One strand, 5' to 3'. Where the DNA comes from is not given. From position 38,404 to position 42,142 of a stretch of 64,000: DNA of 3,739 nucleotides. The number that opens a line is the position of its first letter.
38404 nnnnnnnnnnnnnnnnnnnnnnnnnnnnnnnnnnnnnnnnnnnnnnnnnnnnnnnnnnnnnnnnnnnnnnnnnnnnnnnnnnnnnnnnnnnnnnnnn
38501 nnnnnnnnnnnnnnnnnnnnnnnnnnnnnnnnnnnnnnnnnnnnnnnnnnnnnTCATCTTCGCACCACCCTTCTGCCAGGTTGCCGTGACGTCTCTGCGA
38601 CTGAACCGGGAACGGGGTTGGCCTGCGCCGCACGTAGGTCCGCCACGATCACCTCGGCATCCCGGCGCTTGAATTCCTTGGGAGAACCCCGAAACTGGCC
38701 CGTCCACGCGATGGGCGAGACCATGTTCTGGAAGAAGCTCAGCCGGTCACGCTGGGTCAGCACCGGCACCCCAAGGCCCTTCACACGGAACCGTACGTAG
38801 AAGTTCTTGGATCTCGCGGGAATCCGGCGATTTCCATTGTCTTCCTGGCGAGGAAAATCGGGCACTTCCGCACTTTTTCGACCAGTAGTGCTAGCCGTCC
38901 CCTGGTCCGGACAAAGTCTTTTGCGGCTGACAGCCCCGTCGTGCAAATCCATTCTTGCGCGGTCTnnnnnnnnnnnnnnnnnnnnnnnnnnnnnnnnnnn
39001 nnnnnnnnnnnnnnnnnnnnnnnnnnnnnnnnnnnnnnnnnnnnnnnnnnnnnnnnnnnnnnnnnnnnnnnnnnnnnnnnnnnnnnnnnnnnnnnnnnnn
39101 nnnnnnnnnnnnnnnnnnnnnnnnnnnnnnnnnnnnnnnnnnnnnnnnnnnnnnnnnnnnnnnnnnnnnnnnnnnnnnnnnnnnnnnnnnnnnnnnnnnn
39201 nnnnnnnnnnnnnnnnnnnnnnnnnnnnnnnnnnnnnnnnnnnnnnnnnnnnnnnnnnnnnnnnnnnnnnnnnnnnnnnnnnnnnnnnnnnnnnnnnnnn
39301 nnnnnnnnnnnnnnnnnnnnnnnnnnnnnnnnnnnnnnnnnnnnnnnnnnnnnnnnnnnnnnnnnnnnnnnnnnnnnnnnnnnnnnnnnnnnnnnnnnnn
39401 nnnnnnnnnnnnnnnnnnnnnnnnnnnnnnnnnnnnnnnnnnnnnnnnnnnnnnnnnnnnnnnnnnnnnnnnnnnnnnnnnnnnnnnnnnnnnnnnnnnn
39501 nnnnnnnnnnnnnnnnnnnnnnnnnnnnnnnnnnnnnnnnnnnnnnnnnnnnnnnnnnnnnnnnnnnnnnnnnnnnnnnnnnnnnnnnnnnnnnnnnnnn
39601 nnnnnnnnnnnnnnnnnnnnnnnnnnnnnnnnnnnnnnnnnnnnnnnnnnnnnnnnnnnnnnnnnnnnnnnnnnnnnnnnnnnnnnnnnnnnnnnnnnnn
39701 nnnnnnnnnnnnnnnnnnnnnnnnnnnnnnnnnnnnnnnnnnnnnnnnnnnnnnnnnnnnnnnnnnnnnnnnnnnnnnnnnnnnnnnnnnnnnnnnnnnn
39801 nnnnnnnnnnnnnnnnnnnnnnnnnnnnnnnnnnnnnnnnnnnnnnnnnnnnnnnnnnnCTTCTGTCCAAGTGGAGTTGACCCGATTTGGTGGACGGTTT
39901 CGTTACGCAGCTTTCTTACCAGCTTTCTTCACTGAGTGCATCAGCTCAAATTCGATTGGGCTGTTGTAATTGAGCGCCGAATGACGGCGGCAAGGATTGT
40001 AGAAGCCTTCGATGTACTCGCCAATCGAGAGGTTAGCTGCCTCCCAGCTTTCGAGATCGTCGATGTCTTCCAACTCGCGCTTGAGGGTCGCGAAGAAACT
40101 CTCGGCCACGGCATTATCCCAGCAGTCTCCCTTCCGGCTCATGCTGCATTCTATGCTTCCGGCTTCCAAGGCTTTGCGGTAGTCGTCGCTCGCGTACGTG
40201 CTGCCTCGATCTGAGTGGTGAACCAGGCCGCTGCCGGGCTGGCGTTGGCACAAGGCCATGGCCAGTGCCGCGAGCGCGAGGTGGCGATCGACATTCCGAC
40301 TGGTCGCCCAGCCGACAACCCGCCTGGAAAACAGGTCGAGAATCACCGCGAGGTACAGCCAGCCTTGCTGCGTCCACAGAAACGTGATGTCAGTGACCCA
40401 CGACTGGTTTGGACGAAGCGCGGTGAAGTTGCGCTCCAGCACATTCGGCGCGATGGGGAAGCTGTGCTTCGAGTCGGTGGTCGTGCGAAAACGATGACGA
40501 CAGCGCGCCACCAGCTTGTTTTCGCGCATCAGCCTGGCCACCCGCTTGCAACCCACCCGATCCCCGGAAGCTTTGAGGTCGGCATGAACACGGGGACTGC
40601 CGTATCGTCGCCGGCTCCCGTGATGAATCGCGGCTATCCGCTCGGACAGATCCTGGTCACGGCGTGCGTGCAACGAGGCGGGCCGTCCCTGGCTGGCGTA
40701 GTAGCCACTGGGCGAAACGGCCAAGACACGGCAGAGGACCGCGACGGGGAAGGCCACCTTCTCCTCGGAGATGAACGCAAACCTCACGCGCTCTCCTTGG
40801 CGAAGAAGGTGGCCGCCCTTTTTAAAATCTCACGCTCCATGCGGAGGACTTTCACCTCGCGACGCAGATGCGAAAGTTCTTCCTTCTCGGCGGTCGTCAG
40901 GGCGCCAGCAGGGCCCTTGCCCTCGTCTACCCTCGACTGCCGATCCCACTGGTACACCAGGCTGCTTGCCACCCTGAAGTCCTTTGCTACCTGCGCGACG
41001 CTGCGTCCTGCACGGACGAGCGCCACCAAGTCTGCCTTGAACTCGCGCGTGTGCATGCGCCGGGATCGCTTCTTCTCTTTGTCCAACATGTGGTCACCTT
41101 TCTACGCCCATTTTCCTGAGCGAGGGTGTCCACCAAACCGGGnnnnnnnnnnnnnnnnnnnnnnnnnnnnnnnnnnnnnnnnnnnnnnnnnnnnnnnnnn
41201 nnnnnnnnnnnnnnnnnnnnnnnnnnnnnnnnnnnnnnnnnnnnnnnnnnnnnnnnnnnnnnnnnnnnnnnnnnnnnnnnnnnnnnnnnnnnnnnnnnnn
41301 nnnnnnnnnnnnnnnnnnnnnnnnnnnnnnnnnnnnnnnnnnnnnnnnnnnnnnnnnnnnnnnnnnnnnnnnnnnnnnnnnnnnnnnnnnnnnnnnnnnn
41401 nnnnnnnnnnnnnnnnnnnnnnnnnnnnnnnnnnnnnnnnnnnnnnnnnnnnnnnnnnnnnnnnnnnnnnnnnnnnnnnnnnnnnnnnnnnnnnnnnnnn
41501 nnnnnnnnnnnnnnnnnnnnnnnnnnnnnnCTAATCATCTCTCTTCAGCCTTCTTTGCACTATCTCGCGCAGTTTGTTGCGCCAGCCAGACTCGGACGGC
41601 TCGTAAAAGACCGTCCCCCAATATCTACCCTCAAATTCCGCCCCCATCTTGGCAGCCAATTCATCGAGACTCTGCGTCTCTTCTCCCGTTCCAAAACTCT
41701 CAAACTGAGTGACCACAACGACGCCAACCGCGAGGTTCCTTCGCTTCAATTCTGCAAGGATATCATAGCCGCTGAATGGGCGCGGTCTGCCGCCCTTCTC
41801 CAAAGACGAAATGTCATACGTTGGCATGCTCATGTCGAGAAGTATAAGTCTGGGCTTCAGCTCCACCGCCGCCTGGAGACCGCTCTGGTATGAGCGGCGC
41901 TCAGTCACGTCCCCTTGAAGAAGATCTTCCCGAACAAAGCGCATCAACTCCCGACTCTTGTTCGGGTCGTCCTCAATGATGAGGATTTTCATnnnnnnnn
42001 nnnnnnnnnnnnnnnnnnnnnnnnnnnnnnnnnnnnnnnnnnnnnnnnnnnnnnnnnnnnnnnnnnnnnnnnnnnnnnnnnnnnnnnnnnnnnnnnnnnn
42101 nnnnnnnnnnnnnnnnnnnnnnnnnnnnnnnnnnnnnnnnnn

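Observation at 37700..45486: Detocs-like defensive two-component operon whose REC-PNP effector is split in-frame by an IS3-family insertion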

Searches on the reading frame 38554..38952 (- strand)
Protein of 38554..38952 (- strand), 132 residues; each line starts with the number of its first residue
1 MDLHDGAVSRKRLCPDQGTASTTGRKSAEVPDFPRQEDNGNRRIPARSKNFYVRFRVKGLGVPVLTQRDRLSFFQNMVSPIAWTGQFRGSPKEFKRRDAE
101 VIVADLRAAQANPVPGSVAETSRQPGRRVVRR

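Call 41: search_protein_families(library=pfam, proteins=[window:38554-38952:-], max_evalue=0.01)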
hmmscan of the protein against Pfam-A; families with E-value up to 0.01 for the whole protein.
window:38554-38952:- (132 aa): 0 families

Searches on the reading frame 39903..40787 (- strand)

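Call 6: search_protein_families(library=padloc, proteins=[window:39903-40787:-], max_evalue=0.01)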
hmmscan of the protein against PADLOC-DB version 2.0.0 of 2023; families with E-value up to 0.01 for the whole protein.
window:39903-40787:- (294 aa): 0 families

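Call 7: search_protein_families(library=pfam, proteins=[window:39903-40787:-], max_evalue=0.01)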
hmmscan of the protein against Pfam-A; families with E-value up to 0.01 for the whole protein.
window:39903-40787:- (294 aa): 4 families
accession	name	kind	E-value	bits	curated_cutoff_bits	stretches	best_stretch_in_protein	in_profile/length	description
PF00665.32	rve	-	1.3e-26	93.3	32.6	1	125-222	3-102/102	Integrase core domain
PF13276.12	HTH_21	-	6e-18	65.3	28.1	1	43-100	2-60/60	HTH-like domain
PF13683.12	rve_3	-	1.8e-12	47.2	26.5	1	212-277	3-67/67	Integrase core domain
PF13333.12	rve_2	-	2.9e-08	34.2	22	1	229-282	1-53/56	Integrase core domain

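Call 39: search_protein_families(library=ncbifam, proteins=[window:39903-40787:-], max_evalue=0.001)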
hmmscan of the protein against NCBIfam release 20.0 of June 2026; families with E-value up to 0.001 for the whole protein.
window:39903-40787:- (294 aa): 3 families
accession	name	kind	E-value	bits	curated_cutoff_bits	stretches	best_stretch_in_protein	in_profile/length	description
NF033516.0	transpos_IS3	equivalog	6.4e-103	344.8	160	1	2-281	90-369/369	IS3 family transposase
NF033577.2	transpos_IS481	equivalog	9.3e-22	77.8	224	1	26-279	42-282/284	IS481 family transposase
NF006918.0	PRK09409.1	subfamily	4.3e-11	42.9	597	1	52-280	54-284/301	IS2 transposase TnpB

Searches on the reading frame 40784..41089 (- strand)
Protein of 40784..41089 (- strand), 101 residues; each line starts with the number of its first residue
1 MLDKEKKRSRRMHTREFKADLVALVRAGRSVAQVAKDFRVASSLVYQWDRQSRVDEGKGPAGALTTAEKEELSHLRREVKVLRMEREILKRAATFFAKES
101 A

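Call 6: search_protein_families(library=padloc, proteins=[window:40784-41089:-], max_evalue=0.01)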
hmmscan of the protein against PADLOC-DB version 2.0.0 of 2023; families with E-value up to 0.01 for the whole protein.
window:40784-41089:- (101 aa): 0 families

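Call 7: search_protein_families(library=pfam, proteins=[window:40784-41089:-], max_evalue=0.01)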
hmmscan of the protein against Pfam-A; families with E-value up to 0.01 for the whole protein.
window:40784-41089:- (101 aa): 4 families
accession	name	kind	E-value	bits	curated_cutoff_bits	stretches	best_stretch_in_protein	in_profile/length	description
PF01527.26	HTH_Tnp_1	-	2.1e-09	37.9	24.1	1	8-79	2-74/75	Transposase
PF13542.12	HTH_Tnp_ISL3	-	0.00014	21.7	27.4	1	9-48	8-46/51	Helix-turn-helix domain of transposase family ISL3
PF13518.12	HTH_28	-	0.0011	19.5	25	1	17-51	1-35/52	Helix-turn-helix domain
PF13384.12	HTH_23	-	0.0012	19.1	24.6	1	18-60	7-46/50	Homeodomain-like domain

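Call 39: search_protein_families(library=ncbifam, proteins=[window:40784-41089:-], max_evalue=0.001)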
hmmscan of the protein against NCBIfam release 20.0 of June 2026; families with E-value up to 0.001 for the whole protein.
window:40784-41089:- (101 aa): 3 families
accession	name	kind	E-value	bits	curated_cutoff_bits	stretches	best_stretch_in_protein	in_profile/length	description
NF033516.0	transpos_IS3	equivalog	2.3e-12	46.8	160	1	16-97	1-86/369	IS3 family transposase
NF047595.1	IS66_ISRel24_TnpA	equivalog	6.3e-08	33.2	74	1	10-59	2-47/113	IS66-like element accessory protein TnpA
NF038385.1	IS66_access_TnpA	equivalog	2.6e-05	23.9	150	1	4-53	80-130/190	IS66-like element accessory protein TnpA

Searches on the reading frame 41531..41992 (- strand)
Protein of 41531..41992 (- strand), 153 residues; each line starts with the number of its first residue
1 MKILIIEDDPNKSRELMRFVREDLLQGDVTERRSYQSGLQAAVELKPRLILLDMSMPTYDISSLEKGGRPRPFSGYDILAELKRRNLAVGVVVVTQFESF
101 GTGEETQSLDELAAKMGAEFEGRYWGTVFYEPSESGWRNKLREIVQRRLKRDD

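Call 6: search_protein_families(library=padloc, proteins=[window:41531-41992:-], max_evalue=0.01)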
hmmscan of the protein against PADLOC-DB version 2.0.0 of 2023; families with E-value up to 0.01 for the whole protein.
window:41531-41992:- (153 aa): 3 families
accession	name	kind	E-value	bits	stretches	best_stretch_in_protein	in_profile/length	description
PDLC04725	PDC-M60B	-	2e-36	123.2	1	2-147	5-151/158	-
PDLC04726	PDC-M60C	-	5.4e-06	23.5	1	1-149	1-135/407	-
PDLC00405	SduA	-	0.00047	17.8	1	2-95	8-94/323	DUF4263 domain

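Call 7: search_protein_families(library=pfam, proteins=[window:41531-41992:-], max_evalue=0.01)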
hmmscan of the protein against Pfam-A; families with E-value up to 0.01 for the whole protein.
window:41531-41992:- (153 aa): 1 family
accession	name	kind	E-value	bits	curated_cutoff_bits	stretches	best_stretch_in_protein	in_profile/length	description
PF00072.30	Response_reg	-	7.6e-08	32.9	30.2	1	3-99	1-81/111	Response regulator receiver domain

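Call 20: list_cluster_members(proteins=[P0001, window:41531-41992:-, window:41143-41538:-, window:39903-40787:-])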
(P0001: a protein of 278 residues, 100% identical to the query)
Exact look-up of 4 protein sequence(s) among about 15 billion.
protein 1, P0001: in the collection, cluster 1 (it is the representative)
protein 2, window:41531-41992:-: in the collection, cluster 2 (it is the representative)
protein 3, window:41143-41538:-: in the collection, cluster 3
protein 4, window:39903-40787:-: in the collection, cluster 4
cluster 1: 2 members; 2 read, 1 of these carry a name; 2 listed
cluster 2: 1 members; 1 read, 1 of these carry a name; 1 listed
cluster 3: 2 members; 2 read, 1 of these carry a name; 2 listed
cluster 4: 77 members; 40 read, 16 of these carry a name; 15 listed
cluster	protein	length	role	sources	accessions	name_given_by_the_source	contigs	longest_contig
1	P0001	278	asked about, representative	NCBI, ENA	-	-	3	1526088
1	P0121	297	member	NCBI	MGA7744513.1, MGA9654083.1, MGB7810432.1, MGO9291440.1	MAG: hypothetical protein WBP56_04785 [Polyangia bacterium]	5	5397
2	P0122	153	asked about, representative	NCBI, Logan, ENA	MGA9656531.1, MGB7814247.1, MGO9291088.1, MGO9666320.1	MAG: hypothetical protein WBP56_24285 [Polyangia bacterium]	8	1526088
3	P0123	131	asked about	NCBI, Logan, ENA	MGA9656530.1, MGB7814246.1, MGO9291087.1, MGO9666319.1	MAG: response regulator [Polyangia bacterium]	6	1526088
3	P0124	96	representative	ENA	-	-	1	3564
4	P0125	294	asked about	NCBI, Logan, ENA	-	-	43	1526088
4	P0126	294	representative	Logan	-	-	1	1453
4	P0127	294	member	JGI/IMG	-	transposase InsO family protein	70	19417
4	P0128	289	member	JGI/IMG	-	transposase InsO family protein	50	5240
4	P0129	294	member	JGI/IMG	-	transposase InsO family protein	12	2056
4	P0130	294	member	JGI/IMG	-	transposase InsO family protein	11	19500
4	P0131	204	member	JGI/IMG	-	transposase InsO family protein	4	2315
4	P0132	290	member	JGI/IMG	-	transposase InsO family protein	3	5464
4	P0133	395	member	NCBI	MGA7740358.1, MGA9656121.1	MAG: IS3 family transposase [Polyangia bacterium]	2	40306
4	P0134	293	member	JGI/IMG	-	transposase InsO family protein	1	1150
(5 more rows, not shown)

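Call 21: find_encoding_contigs(protein=P0122, flank=6000, max_places=10)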
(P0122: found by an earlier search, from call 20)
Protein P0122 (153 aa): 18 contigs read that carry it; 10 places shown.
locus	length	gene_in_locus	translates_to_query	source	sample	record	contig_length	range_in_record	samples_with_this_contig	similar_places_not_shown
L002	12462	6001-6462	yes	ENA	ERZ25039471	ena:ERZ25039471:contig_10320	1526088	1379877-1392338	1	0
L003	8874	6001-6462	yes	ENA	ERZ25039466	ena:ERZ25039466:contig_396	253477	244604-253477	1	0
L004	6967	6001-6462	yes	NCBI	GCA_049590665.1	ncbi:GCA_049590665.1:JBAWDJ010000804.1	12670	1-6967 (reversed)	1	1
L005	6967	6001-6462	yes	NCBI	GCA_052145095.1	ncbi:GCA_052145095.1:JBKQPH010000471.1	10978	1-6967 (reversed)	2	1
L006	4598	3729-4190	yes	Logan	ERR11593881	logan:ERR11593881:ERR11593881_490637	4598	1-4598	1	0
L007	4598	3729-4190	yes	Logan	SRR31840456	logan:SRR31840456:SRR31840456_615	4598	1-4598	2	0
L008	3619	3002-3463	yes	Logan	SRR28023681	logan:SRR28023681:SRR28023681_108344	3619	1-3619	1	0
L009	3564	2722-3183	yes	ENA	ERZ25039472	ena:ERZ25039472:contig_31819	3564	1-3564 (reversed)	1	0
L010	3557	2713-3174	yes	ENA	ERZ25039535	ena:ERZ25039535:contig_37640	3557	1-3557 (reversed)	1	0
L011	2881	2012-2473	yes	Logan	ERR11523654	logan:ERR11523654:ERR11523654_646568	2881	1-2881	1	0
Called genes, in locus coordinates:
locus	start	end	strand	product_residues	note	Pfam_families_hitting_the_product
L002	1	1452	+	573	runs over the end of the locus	PF07470:Glyco_hydro_88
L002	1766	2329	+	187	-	-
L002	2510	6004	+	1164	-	PF27260:Y4jQ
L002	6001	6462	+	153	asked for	PF00072:Response_reg (weak)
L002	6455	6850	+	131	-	PF00072:Response_reg (weak)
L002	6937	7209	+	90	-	PF01527:HTH_Tnp_1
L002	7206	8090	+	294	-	PF13276:HTH_21, PF00665:rve, PF13683:rve_3, PF13333:rve_2 (weak)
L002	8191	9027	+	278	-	PF01048:PNP_UDP_1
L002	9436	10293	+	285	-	PF01844:HNH, PF14279:HNH_5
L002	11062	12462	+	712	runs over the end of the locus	-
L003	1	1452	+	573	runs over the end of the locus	PF07470:Glyco_hydro_88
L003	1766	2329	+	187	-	-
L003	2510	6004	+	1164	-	PF27260:Y4jQ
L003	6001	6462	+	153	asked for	PF00072:Response_reg (weak)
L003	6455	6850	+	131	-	PF00072:Response_reg (weak)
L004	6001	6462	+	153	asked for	PF00072:Response_reg (weak)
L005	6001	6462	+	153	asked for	PF00072:Response_reg (weak)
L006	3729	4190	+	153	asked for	PF00072:Response_reg (weak)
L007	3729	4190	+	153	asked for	PF00072:Response_reg (weak)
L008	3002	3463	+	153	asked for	PF00072:Response_reg (weak)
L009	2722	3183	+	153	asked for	PF00072:Response_reg (weak)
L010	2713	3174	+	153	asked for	PF00072:Response_reg (weak)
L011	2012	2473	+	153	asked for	PF00072:Response_reg (weak)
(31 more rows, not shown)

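Call 39: search_protein_families(library=ncbifam, proteins=[window:41531-41992:-], max_evalue=0.001)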
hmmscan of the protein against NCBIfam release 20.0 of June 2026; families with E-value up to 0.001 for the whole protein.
window:41531-41992:- (153 aa): 1 family
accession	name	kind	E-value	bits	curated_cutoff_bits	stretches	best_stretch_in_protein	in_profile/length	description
NF007935.0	PRK10651.1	equivalog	0.00019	20.7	250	1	2-60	8-66/216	two-component system response regulator NarL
